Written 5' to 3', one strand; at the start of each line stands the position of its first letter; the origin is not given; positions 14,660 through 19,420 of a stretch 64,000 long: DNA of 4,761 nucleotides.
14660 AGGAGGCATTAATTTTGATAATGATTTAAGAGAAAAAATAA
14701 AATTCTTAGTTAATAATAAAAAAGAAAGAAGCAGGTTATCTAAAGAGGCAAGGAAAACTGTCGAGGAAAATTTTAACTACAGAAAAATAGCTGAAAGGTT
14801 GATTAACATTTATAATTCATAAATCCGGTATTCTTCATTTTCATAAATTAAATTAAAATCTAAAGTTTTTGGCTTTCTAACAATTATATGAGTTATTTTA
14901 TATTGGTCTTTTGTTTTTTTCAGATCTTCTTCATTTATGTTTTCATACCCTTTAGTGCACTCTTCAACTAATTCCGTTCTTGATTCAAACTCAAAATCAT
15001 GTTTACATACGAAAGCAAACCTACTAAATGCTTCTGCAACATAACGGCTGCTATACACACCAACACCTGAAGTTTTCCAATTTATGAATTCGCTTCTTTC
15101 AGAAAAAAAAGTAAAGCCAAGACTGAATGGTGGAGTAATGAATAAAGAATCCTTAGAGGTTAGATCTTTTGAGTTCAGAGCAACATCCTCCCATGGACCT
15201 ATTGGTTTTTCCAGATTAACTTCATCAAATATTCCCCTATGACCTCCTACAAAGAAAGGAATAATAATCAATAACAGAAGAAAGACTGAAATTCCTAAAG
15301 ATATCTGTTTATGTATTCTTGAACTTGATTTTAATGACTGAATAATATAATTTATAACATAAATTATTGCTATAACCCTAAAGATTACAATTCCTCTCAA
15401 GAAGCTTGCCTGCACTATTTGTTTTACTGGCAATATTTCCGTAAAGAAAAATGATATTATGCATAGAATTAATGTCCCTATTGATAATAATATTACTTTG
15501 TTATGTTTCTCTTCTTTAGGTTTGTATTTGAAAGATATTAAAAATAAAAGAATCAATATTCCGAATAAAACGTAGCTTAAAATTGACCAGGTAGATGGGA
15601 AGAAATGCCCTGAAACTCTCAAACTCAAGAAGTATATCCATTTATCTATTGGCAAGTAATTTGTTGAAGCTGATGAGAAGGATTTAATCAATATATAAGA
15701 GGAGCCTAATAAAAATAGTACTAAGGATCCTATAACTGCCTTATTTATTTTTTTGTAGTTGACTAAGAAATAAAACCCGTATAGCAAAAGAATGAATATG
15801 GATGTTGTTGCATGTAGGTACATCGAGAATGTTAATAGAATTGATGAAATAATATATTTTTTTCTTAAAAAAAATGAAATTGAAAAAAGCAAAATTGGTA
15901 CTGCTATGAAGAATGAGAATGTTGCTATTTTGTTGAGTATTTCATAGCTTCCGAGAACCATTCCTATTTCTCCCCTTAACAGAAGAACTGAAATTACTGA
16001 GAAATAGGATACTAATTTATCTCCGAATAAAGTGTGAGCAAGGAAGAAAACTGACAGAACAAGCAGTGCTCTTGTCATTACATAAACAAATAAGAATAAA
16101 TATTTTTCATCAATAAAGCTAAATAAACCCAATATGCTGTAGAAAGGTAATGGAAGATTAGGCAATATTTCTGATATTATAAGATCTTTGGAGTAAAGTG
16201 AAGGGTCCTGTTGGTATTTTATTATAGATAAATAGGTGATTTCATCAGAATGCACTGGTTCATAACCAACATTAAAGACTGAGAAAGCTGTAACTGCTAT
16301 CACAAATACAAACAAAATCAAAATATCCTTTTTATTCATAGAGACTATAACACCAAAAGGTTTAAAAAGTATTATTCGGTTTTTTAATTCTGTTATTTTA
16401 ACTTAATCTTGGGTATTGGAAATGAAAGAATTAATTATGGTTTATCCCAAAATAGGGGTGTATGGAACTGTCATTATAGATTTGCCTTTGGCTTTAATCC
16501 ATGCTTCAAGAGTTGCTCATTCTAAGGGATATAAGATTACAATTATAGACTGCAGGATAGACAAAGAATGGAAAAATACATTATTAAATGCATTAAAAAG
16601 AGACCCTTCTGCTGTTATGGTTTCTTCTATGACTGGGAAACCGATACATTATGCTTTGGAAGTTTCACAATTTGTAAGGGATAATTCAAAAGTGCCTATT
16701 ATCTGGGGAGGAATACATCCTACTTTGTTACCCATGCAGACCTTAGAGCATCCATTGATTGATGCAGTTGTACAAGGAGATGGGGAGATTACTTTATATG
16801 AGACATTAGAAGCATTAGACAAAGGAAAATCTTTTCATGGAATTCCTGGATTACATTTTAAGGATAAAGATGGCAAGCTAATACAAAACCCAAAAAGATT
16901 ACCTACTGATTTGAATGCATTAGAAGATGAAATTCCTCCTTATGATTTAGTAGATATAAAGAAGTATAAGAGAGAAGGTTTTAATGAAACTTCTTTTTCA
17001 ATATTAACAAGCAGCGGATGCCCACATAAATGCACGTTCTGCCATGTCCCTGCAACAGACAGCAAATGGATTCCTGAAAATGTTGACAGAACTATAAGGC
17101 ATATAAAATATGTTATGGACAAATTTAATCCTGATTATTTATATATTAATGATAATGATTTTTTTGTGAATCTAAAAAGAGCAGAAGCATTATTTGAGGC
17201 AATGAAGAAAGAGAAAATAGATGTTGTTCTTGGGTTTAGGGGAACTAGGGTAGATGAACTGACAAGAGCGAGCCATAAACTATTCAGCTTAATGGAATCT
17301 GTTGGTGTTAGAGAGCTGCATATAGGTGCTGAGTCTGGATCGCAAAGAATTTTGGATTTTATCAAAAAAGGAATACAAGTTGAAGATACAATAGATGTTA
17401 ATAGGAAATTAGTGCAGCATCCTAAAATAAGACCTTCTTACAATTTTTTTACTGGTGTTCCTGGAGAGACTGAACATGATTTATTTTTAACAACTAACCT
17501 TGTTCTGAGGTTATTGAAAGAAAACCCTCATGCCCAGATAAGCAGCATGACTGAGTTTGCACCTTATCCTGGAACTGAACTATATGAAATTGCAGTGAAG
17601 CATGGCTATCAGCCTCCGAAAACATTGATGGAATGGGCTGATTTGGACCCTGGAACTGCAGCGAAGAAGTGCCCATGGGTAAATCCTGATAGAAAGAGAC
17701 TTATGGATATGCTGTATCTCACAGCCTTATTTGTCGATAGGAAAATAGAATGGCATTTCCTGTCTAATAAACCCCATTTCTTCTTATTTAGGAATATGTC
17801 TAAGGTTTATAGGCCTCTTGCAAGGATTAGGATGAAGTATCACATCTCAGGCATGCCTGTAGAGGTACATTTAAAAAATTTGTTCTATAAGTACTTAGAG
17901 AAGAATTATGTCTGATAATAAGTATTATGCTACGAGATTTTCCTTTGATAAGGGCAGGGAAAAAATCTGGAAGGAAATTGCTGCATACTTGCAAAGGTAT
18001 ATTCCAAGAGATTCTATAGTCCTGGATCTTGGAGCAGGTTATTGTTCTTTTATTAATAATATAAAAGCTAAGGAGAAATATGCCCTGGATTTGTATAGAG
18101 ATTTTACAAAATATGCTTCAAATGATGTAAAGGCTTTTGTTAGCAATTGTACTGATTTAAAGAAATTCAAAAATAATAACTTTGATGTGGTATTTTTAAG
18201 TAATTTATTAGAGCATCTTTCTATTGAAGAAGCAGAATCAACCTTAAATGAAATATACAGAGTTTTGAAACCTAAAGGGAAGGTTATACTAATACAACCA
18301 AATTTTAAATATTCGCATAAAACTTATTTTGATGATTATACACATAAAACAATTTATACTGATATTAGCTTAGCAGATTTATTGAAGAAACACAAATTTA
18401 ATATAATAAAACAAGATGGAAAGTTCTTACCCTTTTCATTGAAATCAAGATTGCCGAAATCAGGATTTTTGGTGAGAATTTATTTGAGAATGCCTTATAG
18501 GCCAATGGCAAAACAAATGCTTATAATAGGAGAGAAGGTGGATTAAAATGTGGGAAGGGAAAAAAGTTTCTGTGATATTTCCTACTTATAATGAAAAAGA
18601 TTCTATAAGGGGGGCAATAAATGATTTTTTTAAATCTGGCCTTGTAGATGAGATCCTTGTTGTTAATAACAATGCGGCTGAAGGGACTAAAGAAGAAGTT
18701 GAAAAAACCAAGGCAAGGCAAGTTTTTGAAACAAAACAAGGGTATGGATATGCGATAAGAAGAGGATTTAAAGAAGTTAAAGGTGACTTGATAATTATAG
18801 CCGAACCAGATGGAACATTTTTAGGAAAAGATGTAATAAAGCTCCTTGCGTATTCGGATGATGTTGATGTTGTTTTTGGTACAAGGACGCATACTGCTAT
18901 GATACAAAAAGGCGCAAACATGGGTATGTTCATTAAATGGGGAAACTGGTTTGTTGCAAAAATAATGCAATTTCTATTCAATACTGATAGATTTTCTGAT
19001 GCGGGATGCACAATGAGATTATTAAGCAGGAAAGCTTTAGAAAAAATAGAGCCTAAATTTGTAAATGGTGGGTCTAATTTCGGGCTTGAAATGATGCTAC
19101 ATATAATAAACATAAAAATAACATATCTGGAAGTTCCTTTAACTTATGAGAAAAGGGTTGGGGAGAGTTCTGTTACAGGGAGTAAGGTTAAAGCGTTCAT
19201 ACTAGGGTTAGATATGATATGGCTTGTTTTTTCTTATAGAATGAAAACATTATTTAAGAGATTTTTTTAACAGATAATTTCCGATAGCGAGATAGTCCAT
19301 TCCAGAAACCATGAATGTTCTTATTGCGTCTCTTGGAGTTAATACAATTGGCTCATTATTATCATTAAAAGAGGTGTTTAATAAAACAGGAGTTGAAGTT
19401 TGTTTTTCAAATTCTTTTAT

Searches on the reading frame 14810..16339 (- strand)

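Call 21: search_protein_families(library=pfam, proteins=[window:14810-16339:-], max_evalue=0.00001)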
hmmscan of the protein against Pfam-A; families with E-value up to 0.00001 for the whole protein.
window:14810-16339:- (509 aa): 2 families
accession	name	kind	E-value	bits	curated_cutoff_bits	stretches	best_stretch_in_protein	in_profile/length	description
PF20604.3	DUF6798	-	6.8e-08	32.6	26.9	1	382-423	2-43/61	Domain of unknown function (DUF6798)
PF14897.12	EpsG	-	7e-06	25.8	30.1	0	130-363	100-313/326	EpsG family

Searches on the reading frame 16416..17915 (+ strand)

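Call 21: search_protein_families(library=pfam, proteins=[window:16416-17915:+], max_evalue=0.00001)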
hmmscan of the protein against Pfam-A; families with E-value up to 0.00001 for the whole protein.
window:16416-17915:+ (499 aa): 2 families
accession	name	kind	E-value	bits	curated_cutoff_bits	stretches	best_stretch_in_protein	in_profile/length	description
PF04055.27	Radical_SAM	-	2.4e-18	67.3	29.5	1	197-356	2-159/166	Radical SAM superfamily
PF02310.24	B12-binding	-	6.2e-14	52.3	32.1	1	22-129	14-119/121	B12 binding domain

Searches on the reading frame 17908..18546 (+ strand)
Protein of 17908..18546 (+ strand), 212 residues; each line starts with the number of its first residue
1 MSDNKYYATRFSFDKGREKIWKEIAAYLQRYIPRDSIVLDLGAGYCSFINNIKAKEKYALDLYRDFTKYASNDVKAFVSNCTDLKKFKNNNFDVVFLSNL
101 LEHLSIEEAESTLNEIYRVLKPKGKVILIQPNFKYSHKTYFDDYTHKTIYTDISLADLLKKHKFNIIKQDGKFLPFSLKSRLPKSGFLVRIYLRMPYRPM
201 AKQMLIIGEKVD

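Call 21: search_protein_families(library=pfam, proteins=[window:17908-18546:+], max_evalue=0.00001)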
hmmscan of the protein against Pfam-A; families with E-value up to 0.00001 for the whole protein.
window:17908-18546:+ (212 aa): 6 families
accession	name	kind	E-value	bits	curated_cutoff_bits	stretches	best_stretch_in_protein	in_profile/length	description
PF08241.18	Methyltransf_11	-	1.2e-14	55.2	21.2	1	39-128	1-95/95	Methyltransferase domain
PF13649.12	Methyltransf_25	-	2.4e-11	44.6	27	1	38-124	1-97/97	Methyltransferase domain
PF13489.12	Methyltransf_23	-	4.9e-10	39.8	27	1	17-168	5-163/164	Methyltransferase domain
PF08242.18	Methyltransf_12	-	3.9e-09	37.5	30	1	39-125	1-97/98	Methyltransferase domain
PF13847.12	Methyltransf_31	-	1.8e-07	31.4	27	1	73-132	55-113/145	Methyltransferase domain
PF20922.3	Anamorsin_N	-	4.4e-07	30.2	27.1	1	64-137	22-96/163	Anamorsin, N-terminal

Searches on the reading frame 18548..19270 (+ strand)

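Call 21: search_protein_families(library=pfam, proteins=[window:18548-19270:+], max_evalue=0.00001)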
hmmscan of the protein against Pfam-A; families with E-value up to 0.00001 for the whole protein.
window:18548-19270:+ (240 aa): 1 family
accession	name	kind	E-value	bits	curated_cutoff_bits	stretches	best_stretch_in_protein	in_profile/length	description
PF00535.33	Glycos_transf_2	-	3.1e-18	66.7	23.3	1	8-167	1-167/168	Glycosyl transferase family 2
